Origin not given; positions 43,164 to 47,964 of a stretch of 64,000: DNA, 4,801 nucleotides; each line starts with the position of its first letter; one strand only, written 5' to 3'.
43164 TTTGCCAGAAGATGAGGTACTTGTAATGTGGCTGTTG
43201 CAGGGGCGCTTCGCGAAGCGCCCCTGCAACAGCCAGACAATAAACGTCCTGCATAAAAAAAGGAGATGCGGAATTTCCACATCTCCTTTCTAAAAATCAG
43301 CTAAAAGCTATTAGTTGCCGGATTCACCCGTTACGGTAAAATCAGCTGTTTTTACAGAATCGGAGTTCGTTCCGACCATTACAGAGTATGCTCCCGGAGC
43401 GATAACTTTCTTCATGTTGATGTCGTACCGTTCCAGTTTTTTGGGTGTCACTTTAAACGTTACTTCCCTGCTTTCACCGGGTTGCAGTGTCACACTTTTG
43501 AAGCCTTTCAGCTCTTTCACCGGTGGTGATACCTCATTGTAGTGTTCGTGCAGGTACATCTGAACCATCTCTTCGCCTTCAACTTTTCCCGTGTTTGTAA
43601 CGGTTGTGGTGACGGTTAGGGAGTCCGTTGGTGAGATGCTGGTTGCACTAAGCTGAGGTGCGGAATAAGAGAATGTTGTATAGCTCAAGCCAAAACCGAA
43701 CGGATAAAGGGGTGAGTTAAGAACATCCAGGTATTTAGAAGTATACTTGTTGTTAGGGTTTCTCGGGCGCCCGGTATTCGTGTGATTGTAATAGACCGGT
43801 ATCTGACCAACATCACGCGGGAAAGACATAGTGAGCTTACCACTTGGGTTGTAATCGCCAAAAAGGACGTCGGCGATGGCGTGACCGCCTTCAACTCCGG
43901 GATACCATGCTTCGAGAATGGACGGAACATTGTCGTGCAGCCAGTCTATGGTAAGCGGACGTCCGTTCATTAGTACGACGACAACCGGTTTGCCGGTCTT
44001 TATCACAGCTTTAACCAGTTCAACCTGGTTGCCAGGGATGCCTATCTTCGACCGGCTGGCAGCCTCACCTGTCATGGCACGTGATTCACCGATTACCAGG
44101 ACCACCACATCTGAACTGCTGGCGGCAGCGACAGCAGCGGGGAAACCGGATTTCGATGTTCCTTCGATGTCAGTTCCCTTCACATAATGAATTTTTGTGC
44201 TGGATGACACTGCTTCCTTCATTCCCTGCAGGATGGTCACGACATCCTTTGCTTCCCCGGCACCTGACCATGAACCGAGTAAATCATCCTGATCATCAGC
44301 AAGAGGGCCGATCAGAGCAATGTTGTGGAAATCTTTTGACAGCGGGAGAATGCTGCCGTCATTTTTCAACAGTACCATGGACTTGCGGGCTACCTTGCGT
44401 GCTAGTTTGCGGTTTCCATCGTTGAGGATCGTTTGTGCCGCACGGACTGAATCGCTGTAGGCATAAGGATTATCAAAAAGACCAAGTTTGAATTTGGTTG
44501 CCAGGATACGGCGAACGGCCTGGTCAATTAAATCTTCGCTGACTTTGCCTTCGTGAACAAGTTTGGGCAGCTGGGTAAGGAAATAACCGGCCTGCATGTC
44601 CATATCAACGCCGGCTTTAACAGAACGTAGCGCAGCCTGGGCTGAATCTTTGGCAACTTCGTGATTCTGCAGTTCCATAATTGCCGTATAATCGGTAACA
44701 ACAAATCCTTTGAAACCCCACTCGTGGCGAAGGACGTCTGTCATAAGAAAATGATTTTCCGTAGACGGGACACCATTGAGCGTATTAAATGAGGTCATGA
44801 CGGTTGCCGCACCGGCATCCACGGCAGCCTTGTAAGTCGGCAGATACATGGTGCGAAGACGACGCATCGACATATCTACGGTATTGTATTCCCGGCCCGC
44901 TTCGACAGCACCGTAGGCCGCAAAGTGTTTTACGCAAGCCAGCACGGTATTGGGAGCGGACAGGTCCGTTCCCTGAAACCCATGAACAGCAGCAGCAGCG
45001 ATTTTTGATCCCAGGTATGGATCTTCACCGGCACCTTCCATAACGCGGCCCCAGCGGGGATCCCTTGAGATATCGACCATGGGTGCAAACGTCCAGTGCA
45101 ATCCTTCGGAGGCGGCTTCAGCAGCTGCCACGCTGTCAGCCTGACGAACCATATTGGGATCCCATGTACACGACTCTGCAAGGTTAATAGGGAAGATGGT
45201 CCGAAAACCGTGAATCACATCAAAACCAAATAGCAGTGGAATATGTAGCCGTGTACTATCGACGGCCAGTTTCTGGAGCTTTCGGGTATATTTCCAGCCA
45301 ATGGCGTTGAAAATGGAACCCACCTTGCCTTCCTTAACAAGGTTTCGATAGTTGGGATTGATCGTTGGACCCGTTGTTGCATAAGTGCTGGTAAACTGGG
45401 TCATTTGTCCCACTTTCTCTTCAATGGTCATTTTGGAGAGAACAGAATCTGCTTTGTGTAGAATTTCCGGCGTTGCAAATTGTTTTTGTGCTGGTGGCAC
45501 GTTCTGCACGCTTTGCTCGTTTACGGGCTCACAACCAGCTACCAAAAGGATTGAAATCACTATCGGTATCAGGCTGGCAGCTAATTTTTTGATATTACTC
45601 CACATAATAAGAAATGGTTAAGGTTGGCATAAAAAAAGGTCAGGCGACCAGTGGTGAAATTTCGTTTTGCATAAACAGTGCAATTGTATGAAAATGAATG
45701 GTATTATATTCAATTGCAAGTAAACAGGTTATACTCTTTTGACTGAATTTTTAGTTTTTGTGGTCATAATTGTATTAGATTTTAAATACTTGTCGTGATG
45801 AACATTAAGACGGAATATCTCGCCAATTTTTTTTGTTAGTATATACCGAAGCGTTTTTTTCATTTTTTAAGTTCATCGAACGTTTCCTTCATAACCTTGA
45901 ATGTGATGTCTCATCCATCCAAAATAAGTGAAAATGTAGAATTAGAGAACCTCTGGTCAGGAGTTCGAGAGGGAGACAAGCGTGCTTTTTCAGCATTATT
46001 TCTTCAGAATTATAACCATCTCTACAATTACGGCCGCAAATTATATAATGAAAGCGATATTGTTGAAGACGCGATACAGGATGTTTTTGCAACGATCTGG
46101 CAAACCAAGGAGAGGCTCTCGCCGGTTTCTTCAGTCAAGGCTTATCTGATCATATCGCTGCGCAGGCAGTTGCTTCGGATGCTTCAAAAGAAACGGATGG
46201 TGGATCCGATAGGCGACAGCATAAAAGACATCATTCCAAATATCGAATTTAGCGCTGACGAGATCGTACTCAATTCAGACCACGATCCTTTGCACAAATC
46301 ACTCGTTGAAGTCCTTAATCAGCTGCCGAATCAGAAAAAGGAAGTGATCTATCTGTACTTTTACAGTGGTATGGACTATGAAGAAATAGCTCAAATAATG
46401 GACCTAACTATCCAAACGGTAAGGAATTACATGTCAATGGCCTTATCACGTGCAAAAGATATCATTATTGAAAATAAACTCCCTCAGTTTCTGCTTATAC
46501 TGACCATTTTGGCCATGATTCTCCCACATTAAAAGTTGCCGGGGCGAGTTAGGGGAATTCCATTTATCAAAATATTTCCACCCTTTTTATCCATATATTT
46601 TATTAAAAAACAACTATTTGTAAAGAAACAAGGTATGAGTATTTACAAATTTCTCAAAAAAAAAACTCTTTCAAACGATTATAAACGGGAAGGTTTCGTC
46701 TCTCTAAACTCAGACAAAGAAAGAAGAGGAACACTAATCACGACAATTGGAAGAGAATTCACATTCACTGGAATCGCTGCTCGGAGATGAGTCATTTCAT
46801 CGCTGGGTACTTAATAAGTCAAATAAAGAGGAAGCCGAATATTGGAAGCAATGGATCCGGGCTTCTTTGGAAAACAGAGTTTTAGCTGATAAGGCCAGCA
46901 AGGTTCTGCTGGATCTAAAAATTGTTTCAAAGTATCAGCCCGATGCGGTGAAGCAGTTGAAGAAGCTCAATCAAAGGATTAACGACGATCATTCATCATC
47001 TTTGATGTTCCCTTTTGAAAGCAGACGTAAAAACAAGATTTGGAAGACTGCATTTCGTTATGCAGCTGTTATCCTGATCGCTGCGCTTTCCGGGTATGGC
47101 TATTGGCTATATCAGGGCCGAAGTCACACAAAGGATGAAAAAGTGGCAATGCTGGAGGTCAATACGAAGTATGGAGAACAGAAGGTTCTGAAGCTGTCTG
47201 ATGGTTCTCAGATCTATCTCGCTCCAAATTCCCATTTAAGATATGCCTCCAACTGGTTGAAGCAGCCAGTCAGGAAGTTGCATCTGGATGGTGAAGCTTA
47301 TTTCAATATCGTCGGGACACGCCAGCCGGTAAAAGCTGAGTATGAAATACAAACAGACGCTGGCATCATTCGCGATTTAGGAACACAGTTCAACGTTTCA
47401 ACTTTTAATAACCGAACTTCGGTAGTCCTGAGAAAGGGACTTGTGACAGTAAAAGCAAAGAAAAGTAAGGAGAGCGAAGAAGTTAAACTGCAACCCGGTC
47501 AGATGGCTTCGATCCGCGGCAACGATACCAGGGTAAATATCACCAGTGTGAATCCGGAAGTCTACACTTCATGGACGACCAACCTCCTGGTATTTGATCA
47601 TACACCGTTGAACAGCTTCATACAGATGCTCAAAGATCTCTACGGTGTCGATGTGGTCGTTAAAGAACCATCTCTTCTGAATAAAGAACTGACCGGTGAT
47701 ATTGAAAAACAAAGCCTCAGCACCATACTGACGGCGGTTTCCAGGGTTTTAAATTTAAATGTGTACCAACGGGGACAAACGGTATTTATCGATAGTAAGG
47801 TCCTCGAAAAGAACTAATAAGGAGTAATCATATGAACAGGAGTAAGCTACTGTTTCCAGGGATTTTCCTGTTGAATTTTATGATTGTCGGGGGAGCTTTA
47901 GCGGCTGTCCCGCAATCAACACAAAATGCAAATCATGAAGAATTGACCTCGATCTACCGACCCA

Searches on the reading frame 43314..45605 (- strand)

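Call 20: search_protein_families(library=pfam, proteins=[window:43314-45605:-], max_evalue=0.0001)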
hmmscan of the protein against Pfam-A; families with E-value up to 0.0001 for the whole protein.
window:43314-45605:- (764 aa): 3 families
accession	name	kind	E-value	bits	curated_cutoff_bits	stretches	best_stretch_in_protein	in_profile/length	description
PF00933.27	Glyco_hydro_3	-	7.6e-72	242.8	27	1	60-368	1-314/316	Glycosyl hydrolase family 3 N terminal domain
PF01915.27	Glyco_hydro_3_C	-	1.1e-63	215.3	31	1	410-642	1-200/200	Glycosyl hydrolase family 3 C-terminal domain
PF14310.12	Fn3-like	-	1.6e-21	76.6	25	1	679-748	1-71/71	Fibronectin type III-like domain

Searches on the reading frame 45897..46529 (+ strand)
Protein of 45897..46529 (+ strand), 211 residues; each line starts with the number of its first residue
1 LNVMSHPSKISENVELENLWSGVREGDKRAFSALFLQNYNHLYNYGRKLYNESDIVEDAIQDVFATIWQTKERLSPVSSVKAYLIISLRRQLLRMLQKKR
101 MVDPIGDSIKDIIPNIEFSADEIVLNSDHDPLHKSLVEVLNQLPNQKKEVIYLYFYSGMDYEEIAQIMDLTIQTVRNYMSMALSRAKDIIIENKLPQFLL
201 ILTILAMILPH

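Call 20: search_protein_families(library=pfam, proteins=[window:45897-46529:+], max_evalue=0.0001)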
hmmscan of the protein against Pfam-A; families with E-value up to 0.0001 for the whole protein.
window:45897-46529:+ (211 aa): 4 families
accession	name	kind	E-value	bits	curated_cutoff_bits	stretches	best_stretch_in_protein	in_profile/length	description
PF08281.18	Sigma70_r4_2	-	3.7e-14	52.5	25.7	1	135-184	3-52/54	Sigma-70, region 4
PF04542.20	Sigma70_r2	-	3.9e-10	39.8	24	1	34-100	1-69/71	Sigma-70 region 2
PF04545.22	Sigma70_r4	-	7.3e-10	38.7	24.1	1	139-185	1-47/50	Sigma-70, region 4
PF07638.17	Sigma70_ECF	-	8.8e-05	22.9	21.1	0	21-182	9-175/185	ECF sigma factor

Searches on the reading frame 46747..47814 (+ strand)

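Call 20: search_protein_families(library=pfam, proteins=[window:46747-47814:+], max_evalue=0.0001)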
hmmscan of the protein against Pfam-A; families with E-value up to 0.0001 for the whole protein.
window:46747-47814:+ (356 aa): 2 families
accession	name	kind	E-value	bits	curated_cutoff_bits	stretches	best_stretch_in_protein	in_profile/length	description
PF04773.18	FecR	-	3.8e-13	50.1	24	1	138-233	3-96/97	FecR protein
PF16344.10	FecR_C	-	4.2e-12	46.4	24.4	1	281-348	2-70/70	FecR, C-terminal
